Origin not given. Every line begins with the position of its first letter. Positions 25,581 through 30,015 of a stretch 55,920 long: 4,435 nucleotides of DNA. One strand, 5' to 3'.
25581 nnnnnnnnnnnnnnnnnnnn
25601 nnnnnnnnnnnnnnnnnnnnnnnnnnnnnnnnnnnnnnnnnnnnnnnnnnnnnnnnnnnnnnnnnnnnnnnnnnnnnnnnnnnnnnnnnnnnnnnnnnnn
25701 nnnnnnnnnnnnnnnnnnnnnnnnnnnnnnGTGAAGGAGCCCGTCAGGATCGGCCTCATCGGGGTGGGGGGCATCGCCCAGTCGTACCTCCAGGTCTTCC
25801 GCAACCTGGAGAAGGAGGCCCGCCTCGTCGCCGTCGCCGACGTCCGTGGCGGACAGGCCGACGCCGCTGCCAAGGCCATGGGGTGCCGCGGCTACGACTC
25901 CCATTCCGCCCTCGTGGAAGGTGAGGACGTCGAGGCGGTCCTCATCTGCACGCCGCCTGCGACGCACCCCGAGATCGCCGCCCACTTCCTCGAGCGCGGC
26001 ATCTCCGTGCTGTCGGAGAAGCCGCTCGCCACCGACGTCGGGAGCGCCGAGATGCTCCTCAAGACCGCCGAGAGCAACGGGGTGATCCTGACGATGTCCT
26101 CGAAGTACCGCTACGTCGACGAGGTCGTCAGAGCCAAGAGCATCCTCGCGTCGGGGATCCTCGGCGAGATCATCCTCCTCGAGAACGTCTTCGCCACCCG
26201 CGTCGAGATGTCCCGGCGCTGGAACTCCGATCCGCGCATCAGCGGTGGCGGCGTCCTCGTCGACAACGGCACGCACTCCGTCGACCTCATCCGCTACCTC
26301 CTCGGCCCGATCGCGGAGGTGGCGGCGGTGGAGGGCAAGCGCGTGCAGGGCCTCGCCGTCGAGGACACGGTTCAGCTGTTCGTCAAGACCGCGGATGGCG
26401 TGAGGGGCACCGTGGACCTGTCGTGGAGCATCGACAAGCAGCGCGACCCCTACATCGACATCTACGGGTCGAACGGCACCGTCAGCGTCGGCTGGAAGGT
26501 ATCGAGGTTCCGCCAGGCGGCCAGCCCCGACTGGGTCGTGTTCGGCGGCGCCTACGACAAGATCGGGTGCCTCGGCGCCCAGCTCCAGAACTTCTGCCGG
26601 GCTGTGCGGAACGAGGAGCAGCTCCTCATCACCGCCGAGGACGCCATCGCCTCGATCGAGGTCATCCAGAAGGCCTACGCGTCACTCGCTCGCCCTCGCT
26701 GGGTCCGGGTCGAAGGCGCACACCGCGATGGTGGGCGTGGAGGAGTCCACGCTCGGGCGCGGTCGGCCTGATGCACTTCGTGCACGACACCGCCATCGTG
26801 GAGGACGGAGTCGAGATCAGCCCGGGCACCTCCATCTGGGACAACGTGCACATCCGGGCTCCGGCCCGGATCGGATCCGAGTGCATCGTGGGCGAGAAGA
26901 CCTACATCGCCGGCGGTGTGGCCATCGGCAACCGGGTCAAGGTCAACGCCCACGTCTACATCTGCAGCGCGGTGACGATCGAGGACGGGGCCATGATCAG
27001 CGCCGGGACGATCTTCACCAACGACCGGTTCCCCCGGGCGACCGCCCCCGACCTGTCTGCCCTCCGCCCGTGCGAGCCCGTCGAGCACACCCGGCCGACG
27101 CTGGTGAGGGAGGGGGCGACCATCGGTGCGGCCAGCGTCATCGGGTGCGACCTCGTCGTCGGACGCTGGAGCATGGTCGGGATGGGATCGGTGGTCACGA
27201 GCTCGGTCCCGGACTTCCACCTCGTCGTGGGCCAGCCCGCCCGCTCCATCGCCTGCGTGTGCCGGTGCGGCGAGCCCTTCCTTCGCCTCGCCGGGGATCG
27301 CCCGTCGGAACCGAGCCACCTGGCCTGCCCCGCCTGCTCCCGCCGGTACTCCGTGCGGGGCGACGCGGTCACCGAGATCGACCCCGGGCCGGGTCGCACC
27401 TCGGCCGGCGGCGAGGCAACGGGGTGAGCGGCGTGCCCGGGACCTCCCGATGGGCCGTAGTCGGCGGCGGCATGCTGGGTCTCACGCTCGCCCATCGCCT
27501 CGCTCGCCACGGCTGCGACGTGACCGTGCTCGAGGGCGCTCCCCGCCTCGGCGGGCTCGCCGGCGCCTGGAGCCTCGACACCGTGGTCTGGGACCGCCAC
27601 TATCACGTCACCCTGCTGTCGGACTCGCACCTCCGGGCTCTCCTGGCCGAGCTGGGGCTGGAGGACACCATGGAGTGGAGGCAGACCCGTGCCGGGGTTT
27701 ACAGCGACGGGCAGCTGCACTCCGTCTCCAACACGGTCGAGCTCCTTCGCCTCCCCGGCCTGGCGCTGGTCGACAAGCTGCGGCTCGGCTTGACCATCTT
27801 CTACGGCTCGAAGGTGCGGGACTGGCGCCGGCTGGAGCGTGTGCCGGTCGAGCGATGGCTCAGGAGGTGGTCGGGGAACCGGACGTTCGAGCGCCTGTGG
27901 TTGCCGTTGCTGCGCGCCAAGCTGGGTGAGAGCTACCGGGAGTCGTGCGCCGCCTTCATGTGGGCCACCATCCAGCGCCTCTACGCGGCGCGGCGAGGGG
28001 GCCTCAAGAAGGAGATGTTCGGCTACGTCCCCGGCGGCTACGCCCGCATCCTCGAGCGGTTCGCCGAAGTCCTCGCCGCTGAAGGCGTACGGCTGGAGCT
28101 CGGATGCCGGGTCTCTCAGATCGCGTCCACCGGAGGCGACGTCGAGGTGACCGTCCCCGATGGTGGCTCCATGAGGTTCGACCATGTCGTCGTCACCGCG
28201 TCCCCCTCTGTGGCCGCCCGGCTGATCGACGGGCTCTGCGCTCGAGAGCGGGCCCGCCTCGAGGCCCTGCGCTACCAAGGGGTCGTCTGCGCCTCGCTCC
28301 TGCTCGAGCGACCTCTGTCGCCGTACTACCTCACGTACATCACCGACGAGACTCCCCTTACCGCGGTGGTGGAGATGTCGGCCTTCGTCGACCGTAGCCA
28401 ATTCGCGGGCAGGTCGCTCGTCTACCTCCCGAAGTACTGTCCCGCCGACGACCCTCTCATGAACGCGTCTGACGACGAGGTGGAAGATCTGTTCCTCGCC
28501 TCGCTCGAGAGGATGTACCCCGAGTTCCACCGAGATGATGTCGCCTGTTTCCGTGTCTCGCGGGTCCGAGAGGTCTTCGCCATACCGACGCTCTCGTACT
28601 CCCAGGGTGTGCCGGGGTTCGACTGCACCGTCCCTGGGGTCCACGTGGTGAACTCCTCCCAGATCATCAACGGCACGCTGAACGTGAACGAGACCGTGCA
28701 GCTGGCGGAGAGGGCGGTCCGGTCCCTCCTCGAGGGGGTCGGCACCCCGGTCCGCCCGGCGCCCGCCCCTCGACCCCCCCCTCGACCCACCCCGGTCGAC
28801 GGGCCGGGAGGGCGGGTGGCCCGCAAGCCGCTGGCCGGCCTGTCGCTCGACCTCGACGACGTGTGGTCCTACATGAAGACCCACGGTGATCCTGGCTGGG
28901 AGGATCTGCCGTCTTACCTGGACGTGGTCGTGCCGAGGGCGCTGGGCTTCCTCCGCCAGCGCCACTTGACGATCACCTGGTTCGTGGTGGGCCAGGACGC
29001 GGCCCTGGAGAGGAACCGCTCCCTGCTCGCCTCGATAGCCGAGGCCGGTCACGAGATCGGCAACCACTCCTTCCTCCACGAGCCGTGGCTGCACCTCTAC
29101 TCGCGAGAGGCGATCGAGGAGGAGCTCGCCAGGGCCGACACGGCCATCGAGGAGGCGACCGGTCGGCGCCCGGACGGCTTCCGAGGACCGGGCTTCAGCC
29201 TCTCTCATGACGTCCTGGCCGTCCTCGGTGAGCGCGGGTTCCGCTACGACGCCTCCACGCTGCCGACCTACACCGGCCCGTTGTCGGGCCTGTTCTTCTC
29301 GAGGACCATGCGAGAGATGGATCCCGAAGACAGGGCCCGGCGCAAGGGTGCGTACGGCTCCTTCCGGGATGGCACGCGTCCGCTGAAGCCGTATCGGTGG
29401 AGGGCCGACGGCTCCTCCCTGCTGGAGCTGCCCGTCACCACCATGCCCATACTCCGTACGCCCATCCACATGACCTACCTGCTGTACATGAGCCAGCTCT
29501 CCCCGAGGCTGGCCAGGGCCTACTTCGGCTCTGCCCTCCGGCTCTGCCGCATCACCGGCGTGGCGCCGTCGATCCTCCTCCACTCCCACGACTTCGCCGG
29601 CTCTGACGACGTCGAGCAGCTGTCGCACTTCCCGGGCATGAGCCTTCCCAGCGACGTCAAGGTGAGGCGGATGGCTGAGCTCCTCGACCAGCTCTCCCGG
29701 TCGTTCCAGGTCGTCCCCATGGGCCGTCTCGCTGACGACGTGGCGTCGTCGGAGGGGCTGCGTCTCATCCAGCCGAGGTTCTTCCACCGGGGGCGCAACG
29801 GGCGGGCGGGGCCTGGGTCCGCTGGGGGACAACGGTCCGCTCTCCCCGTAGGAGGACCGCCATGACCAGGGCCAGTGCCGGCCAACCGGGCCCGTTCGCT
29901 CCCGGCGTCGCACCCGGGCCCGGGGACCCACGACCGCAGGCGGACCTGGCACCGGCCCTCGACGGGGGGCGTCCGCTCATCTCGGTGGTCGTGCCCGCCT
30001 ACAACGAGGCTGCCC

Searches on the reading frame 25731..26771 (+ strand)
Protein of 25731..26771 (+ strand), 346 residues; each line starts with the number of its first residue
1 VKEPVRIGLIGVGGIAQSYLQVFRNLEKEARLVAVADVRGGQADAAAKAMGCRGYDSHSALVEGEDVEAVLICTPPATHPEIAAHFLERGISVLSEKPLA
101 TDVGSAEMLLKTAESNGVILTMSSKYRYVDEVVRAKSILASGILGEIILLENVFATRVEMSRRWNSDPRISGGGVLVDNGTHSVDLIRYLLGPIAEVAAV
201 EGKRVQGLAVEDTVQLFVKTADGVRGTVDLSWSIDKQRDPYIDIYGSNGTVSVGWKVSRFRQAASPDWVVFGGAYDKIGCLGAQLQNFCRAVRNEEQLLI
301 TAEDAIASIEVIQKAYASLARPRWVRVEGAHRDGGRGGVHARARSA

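Call 14: search_protein_families(library=pfam, proteins=[window:25731-26771:+])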
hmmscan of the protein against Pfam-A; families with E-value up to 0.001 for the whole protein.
window:25731-26771:+ (346 aa): 4 families
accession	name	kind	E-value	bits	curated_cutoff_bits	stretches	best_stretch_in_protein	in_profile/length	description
PF01408.29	GFO_IDH_MocA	-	6.6e-29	101.5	24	1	5-122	1-118/120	Oxidoreductase family, NAD-binding Rossmann fold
PF22725.1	GFO_IDH_MocA_C3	-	2e-25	89.6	27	1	133-251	2-123/124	GFO/IDH/MocA C-terminal domain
PF02894.22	GFO_IDH_MocA_C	-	7.3e-21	75.4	22.9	1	136-326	1-217/218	Oxidoreductase family, C-terminal alpha/beta domain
PF03447.22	NAD_binding_3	-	7.2e-07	30.4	24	1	11-120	1-113/116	Homoserine dehydrogenase, NAD binding domain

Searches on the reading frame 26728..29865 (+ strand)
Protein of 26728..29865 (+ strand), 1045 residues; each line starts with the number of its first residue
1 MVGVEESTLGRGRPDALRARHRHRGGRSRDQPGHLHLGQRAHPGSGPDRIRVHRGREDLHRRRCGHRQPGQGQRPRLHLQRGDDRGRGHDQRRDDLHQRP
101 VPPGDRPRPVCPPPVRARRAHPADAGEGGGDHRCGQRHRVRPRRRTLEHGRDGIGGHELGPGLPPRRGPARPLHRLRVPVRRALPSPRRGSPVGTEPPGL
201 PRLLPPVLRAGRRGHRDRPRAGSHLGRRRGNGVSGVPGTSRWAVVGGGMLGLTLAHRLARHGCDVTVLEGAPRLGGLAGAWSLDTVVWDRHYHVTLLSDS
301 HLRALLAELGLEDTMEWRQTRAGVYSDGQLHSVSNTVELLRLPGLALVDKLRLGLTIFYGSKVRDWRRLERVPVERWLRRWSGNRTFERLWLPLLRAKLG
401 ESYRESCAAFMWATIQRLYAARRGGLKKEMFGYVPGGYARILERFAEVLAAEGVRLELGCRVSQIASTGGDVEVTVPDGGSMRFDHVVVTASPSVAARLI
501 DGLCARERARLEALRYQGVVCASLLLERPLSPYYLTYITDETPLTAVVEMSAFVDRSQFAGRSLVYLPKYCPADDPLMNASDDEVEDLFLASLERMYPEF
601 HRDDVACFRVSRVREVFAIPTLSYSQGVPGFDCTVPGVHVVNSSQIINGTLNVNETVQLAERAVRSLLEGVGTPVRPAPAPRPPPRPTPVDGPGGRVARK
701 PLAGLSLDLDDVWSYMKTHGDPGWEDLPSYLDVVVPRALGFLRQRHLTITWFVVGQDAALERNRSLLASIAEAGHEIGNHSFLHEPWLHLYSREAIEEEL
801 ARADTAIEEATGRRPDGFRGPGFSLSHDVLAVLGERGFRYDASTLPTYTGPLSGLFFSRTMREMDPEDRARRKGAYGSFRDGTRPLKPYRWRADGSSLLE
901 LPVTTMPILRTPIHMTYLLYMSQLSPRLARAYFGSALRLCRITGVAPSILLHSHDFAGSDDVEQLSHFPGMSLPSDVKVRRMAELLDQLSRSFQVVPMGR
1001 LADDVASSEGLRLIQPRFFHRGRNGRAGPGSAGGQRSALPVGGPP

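Call 14: search_protein_families(library=pfam, proteins=[window:26728-29865:+])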
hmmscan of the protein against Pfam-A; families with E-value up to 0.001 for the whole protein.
window:26728-29865:+ (1045 aa): 9 families
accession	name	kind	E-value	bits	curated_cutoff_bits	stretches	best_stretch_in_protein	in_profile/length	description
PF01593.30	Amino_oxidase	-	5.2e-37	128.6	19.8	1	251-609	3-376/443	Flavin containing amine oxidoreductase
PF01522.26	Polysacc_deac_1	-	8.9e-19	68.1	23.1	1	728-840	17-123/124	Polysaccharide deacetylase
PF01266.30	DAO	-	3.4e-12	47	27.9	1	242-606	2-304/353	FAD dependent oxidoreductase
PF13450.12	NAD_binding_8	-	4.4e-12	46.5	21.9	1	244-309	1-68/68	NAD(P)-binding Rossmann-like domain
PF07992.20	Pyr_redox_2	-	1.6e-09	38.1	26.1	1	240-274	143-177/291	Pyridine nucleotide-disulphide oxidoreductase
PF00070.33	Pyr_redox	-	5.6e-07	30.4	22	1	241-275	1-35/82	Pyridine nucleotide-disulphide oxidoreductase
PF13454.12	NAD_binding_9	-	0.00037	20.9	21.8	0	243-282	1-42/155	FAD-NAD(P)-binding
PF03065.20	Glyco_hydro_57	-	0.00074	19.3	21.2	0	784-840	111-168/291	Glycosyl hydrolase family 57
PF00890.30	FAD_binding_2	-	0.00094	18.9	20.4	0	243-282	3-41/414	FAD binding domain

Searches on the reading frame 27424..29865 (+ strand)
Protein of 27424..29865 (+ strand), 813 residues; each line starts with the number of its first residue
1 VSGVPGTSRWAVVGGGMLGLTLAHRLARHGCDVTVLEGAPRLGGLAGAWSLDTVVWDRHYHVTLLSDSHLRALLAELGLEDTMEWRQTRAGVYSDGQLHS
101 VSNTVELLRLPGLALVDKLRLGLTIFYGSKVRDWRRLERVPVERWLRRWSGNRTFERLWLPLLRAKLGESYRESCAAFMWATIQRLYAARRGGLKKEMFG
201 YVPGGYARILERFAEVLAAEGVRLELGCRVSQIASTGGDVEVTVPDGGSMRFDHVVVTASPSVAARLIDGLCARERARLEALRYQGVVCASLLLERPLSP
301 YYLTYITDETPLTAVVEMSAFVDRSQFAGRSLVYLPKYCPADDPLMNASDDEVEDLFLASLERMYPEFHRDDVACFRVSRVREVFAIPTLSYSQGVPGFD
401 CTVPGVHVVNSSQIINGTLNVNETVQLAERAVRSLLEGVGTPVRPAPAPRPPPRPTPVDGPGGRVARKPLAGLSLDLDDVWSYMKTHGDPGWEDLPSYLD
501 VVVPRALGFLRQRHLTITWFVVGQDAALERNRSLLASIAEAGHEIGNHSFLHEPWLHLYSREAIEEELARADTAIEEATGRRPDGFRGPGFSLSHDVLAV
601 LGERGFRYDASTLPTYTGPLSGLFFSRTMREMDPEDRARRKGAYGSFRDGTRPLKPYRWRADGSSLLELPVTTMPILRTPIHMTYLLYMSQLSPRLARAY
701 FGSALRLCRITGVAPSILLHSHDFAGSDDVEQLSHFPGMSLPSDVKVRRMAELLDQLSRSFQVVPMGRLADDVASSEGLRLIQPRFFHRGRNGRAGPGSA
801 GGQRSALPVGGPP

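Call 37: find_homologous_proteins(query=window:27424-29865:+, max_evalue=1e-30)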
Query window:27424-29865:+ (813 aa): 3981 proteins with E <= 1e-30 among 8000 candidates; the best 120 are listed.
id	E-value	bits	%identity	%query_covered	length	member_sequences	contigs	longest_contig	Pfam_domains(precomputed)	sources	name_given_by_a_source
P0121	0.0e+0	1854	100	100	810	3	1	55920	PF01266.31,PF01522.27,PF01593.31,PF13450.13,PF07992.21,PF00070.34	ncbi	ncbi:MAG: FAD-dependent oxidoreductase [Acidimicrobiales bacterium]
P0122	0.0e+0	1170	67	96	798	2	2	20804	PF01266.31,PF01522.27,PF01593.31,PF13450.13,PF07992.21,PF00070.34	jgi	jgi:protoporphyrinogen oxidase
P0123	0.0e+0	1166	66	98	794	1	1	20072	PF01266.31,PF01522.27,PF01593.31,PF13450.13,PF00890.31,PF07992.21,PF00070.34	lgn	-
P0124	0.0e+0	1148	67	97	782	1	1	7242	PF01266.31,PF01522.27,PF01593.31,PF13450.13,PF00890.31,PF07992.21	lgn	-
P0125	0.0e+0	1147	65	95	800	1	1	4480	PF01266.31,PF01522.27,PF01593.31,PF13450.13,PF00890.31,PF07992.21,PF00070.34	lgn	-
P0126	0.0e+0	1133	65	98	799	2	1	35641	PF01266.31,PF01522.27,PF01593.31,PF13450.13,PF07992.21,PF00070.34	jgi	jgi:protoporphyrinogen oxidase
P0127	0.0e+0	1131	66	95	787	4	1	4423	PF01266.31,PF01522.27,PF01593.31,PF13450.13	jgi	jgi:protoporphyrinogen oxidase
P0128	0.0e+0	1130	64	98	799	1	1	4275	PF01266.31,PF01522.27,PF01593.31,PF13450.13,PF07992.21,PF00070.34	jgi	jgi:protoporphyrinogen oxidase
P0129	0.0e+0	1127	65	96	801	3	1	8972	PF01266.31,PF01522.27,PF01593.31,PF13450.13,PF07992.21,PF00070.34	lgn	-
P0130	0.0e+0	1125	64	99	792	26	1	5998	PF01266.31,PF01522.27,PF01593.31,PF13450.13,PF07992.21,PF00070.34,PF12831.14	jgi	jgi:protoporphyrinogen oxidase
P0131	0.0e+0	1122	64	97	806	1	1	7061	PF01266.31,PF01522.27,PF01593.31,PF13450.13,PF07992.21,PF00070.34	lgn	-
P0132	0.0e+0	1121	65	96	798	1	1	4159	PF01266.31,PF01522.27,PF01593.31,PF13450.13,PF07992.21,PF00070.34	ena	-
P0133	0.0e+0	1119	65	96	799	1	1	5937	PF01266.31,PF01522.27,PF01593.31,PF13450.13,PF07992.21,PF00070.34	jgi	jgi:protoporphyrinogen oxidase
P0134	0.0e+0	1117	64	96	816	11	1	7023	PF01266.31,PF01522.27,PF01593.31,PF13450.13,PF07992.21,PF00070.34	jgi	jgi:protoporphyrinogen oxidase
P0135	0.0e+0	1115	64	99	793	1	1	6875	PF01266.31,PF01522.27,PF01593.31,PF13450.13,PF00890.31,PF07992.21,PF00070.34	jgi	jgi:protoporphyrinogen oxidase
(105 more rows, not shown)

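Call 38: find_encoding_contigs(protein=P0122, flank=10000, max_places=2)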
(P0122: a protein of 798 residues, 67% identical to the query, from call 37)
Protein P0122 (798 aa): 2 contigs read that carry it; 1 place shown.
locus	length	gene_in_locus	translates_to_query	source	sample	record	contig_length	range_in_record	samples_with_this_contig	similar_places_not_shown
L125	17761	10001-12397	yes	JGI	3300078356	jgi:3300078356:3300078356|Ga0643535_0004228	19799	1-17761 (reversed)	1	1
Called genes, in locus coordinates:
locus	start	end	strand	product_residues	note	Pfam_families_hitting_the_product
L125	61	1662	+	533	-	PF13231:PMT_2 (weak)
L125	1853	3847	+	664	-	-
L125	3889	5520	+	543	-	-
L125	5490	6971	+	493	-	-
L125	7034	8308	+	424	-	PF01041:DegT_DnrJ_EryC1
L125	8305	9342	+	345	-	PF01408:GFO_IDH_MocA, PF02894:GFO_IDH_MocA_C, PF22725:GFO_IDH_MocA_C3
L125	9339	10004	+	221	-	PF25084:LbH_EIF2B, PF25087:GMPPB_C (faint), PF00132:Hexapep (weak), PF14602:Hexapep_2 (faint), PF00132:Hexapep (weak)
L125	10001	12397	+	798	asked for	PF00070:Pyr_redox (faint), PF01266:DAO, PF01593:Amino_oxidase, PF07992:Pyr_redox_2 (faint), PF13450:NAD_binding_8, PF01522:Polysacc_deac_1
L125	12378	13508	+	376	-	PF00535:Glycos_transf_2, PF13641:Glyco_tranf_2_3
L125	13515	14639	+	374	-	PF02350:Epimerase_2, PF13579:Glyco_trans_4_4 (weak)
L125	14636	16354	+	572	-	-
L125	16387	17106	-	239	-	PF05891:Methyltransf_PK (weak), PF13489:Methyltransf_23, PF13847:Methyltransf_31 (faint), PF08241:Methyltransf_11, PF08242:Methyltransf_12, PF13649:Methyltransf_25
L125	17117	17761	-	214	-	?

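Call 39: find_encoding_contigs(protein=P0126, flank=10000, max_places=2)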
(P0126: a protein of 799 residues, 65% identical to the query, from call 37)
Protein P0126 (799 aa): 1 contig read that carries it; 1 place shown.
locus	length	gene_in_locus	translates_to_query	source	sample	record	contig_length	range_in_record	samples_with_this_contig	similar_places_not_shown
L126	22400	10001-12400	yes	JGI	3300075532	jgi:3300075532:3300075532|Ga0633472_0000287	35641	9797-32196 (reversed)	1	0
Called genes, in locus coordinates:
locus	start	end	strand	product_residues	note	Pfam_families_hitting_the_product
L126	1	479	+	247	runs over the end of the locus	PF01255:Prenyltransf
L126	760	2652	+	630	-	-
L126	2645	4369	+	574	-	-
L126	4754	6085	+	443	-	-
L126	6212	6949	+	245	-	PF13641:Glyco_tranf_2_3 (weak), PF00535:Glycos_transf_2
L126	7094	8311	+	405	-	PF01041:DegT_DnrJ_EryC1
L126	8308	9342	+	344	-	PF01408:GFO_IDH_MocA, PF02894:GFO_IDH_MocA_C, PF22725:GFO_IDH_MocA_C3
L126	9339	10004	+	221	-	PF25084:LbH_EIF2B (weak), PF25087:GMPPB_C (faint), PF14602:Hexapep_2 (faint), PF00132:Hexapep (weak)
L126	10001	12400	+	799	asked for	PF00070:Pyr_redox (faint), PF01266:DAO, PF01593:Amino_oxidase, PF07992:Pyr_redox_2 (faint), PF13450:NAD_binding_8, PF01522:Polysacc_deac_1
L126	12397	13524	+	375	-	PF00535:Glycos_transf_2, PF10111:Glyco_tranf_2_2 (weak), PF13641:Glyco_tranf_2_3 (weak)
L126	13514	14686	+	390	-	PF02350:Epimerase_2, PF13579:Glyco_trans_4_4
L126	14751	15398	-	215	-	PF13489:Methyltransf_23 (weak), PF08241:Methyltransf_11, PF08242:Methyltransf_12, PF13649:Methyltransf_25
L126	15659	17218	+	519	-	PF13231:PMT_2 (weak)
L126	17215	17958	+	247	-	PF13489:Methyltransf_23 (weak), PF08241:Methyltransf_11, PF08242:Methyltransf_12 (weak), PF13649:Methyltransf_25 (weak), PF13847:Methyltransf_31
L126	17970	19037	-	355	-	-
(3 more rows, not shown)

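Call 40: find_encoding_contigs(protein=P0123, flank=10000, max_places=2)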
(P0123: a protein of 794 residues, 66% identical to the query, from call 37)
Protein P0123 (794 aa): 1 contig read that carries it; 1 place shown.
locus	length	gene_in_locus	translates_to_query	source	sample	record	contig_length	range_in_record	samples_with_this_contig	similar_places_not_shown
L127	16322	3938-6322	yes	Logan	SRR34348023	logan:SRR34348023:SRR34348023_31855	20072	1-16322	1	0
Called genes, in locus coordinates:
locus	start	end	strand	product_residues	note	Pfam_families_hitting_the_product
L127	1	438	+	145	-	?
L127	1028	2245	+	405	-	PF01041:DegT_DnrJ_EryC1, PF01212:Beta_elim_lyase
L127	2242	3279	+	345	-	PF01408:GFO_IDH_MocA, PF02894:GFO_IDH_MocA_C, PF22725:GFO_IDH_MocA_C3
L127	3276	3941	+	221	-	PF25084:LbH_EIF2B, PF25087:GMPPB_C (faint), PF00132:Hexapep (weak), PF14602:Hexapep_2 (faint), PF00132:Hexapep (weak)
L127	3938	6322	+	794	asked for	PF00070:Pyr_redox (faint), PF00890:FAD_binding_2 (faint), PF01266:DAO, PF01593:Amino_oxidase, PF07992:Pyr_redox_2 (faint), PF13450:NAD_binding_8, PF01522:Polysacc_deac_1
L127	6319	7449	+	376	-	PF00535:Glycos_transf_2, PF10111:Glyco_tranf_2_2 (faint), PF13641:Glyco_tranf_2_3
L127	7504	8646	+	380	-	PF02350:Epimerase_2, PF13439:Glyco_transf_4 (weak), PF13579:Glyco_trans_4_4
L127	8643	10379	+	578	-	PF13231:PMT_2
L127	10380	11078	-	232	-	PF05891:Methyltransf_PK (weak), PF13489:Methyltransf_23, PF13847:Methyltransf_31 (weak), PF08241:Methyltransf_11, PF08242:Methyltransf_12, PF13649:Methyltransf_25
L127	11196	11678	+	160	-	-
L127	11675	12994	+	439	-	-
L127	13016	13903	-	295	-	PF13641:Glyco_tranf_2_3, PF00535:Glycos_transf_2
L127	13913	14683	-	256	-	PF13489:Methyltransf_23 (weak), PF08241:Methyltransf_11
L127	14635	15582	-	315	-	PF00535:Glycos_transf_2, PF10111:Glyco_tranf_2_2, PF13641:Glyco_tranf_2_3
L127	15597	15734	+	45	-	-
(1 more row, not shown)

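Call 53: find_related_loci(query=A2, collection=metagenome_contigs, flank=10000)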
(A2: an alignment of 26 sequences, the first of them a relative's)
Query A2 (810 aa) in metagenome_contigs; peptide patterns used: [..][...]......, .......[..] (x = any residue, [..] = any of these).
600 stretches matched a pattern (row limit reached: there are more); 550 encode a relative of the query (tblastn E <= 1e-3); the best 80 are kept; 80 distinct loci.
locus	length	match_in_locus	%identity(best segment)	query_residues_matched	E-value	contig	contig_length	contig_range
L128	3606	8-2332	61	3-785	0e+0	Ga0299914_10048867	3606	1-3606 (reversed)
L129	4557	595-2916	62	6-783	0e+0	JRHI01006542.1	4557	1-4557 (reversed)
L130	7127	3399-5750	62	1-785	0e+0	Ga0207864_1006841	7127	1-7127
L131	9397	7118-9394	55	1-768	0e+0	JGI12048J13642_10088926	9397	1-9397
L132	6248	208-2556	51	1-773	0e+0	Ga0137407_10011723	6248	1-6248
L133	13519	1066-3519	50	4-770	0e+0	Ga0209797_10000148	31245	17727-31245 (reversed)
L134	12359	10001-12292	53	4-770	0e+0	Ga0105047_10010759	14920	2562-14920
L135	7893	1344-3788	50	1-773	0e+0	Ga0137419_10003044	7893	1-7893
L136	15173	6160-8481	55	1-786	0e+0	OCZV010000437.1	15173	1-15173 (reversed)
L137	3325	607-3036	50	8-770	0e+0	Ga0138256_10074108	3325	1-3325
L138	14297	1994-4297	54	1-781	0e+0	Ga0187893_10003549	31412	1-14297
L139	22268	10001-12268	54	4-772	0e+0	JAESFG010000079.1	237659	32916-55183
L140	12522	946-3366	49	5-763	0e+0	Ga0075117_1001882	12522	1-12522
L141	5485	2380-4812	49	6-775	0e+0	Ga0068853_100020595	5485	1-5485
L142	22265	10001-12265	49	8-773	0e+0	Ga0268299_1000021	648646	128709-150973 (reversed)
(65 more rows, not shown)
